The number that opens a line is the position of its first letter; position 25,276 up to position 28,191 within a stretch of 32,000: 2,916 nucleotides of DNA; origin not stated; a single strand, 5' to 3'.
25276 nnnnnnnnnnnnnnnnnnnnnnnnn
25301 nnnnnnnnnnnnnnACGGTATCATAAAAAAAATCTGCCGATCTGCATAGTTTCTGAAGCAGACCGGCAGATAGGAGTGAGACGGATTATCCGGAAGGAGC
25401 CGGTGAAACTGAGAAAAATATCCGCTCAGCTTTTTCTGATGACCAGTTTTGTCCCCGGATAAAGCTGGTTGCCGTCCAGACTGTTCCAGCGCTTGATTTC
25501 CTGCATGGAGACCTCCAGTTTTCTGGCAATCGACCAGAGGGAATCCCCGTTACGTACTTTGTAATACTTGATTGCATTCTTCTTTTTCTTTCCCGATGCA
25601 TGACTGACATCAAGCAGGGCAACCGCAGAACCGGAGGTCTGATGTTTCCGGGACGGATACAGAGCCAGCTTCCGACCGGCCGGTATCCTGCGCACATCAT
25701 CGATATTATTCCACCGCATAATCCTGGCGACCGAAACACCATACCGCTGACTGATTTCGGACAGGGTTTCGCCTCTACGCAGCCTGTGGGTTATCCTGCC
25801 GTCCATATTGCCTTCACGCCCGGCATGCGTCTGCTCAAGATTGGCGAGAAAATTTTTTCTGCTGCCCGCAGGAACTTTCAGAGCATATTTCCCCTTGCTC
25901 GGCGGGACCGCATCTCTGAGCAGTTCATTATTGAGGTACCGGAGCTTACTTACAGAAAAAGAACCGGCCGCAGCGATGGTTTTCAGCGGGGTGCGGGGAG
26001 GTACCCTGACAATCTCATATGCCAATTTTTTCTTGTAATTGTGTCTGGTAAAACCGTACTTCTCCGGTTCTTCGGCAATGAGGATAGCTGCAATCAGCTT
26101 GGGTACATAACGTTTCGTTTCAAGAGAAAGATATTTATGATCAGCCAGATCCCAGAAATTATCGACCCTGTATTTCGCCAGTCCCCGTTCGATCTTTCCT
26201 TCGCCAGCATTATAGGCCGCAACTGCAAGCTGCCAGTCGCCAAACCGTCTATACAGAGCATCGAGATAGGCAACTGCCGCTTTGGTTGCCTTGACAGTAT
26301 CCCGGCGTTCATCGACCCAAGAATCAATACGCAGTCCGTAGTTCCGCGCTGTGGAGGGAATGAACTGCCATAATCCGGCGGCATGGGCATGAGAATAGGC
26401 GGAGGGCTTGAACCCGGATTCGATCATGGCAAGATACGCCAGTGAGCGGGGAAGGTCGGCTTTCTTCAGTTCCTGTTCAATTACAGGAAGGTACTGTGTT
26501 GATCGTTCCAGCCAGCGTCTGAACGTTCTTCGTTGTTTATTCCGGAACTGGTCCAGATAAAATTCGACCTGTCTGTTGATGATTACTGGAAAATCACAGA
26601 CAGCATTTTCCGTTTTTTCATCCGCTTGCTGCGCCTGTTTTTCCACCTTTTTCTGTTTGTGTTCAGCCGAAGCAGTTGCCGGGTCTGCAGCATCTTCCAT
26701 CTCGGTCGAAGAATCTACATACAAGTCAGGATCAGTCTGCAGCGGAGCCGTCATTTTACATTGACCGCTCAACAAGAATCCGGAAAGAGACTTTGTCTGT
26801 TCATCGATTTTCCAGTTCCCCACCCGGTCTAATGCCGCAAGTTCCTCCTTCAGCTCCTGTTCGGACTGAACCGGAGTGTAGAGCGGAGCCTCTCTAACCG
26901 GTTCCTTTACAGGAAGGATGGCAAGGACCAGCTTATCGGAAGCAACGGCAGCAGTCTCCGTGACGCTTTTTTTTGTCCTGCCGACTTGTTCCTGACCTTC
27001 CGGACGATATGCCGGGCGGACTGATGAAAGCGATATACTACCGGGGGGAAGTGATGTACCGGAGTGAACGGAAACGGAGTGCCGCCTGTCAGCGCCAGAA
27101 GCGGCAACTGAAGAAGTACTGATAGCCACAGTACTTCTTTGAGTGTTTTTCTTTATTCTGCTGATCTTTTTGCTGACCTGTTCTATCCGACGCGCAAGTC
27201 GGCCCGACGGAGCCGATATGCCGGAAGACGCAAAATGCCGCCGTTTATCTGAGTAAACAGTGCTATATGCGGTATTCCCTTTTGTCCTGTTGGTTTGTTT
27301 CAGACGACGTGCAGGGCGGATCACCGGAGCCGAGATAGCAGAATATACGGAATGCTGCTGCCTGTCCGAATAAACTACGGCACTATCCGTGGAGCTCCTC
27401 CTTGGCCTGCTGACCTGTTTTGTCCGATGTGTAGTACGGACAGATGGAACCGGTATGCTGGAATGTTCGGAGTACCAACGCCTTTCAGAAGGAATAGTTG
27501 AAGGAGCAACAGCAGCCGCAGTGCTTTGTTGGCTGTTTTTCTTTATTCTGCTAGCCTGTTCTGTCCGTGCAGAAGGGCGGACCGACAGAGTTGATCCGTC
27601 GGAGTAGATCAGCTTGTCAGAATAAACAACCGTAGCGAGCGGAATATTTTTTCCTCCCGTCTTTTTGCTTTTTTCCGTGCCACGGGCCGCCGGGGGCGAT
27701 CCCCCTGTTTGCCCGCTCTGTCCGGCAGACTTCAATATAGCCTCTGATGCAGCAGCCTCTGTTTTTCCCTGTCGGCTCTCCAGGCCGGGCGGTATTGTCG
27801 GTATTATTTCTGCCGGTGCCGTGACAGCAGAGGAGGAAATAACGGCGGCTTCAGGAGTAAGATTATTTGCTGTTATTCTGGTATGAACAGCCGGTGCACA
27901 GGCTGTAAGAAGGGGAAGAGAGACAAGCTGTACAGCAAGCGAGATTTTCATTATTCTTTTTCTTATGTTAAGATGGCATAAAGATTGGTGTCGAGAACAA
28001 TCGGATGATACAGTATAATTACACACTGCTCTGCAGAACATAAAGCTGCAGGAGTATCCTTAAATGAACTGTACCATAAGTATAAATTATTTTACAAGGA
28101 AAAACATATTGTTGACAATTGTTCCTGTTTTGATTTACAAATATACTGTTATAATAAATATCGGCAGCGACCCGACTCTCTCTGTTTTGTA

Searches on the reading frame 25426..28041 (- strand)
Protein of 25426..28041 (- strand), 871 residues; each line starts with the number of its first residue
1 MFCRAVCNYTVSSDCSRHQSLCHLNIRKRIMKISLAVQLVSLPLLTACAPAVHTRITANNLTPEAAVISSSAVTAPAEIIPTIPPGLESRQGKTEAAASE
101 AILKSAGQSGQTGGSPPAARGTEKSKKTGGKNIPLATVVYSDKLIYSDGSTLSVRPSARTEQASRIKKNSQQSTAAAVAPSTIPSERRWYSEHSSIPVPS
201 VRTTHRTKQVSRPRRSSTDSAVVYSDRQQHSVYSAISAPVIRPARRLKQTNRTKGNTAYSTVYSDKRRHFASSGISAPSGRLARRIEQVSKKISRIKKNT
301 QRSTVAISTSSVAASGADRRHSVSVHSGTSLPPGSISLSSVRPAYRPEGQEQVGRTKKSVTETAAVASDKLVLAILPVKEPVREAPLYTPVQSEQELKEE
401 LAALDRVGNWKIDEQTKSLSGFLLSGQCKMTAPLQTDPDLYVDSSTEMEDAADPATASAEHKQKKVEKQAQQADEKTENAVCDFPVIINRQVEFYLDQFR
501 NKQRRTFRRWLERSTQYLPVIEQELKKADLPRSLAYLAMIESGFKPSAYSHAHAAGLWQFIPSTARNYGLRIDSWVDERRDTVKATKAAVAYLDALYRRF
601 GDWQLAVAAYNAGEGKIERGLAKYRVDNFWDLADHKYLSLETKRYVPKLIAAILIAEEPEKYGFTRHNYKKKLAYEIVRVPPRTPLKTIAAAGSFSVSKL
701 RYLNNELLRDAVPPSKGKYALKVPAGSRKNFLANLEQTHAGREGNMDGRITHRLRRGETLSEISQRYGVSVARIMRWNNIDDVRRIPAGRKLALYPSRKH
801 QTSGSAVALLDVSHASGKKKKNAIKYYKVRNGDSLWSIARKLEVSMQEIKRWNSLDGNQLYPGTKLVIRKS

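Call 78: search_protein_families(library=pfam, proteins=[window:25426-28041:-], max_evalue=0.00001)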
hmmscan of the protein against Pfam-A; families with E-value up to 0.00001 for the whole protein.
window:25426-28041:- (871 aa): 3 families
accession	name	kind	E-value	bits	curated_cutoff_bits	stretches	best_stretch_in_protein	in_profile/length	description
PF01464.25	SLT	-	8.8e-29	99.9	21.3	1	521-624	4-108/117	Transglycosylase SLT domain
PF01476.26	LysM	-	3.8e-28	97.6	20.9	2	827-868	1-42/43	LysM domain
PF23473.1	LysM3_LYK4_5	-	1.2e-06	28.9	29.3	0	827-868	5-46/48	LYK4/5 LysM3 domain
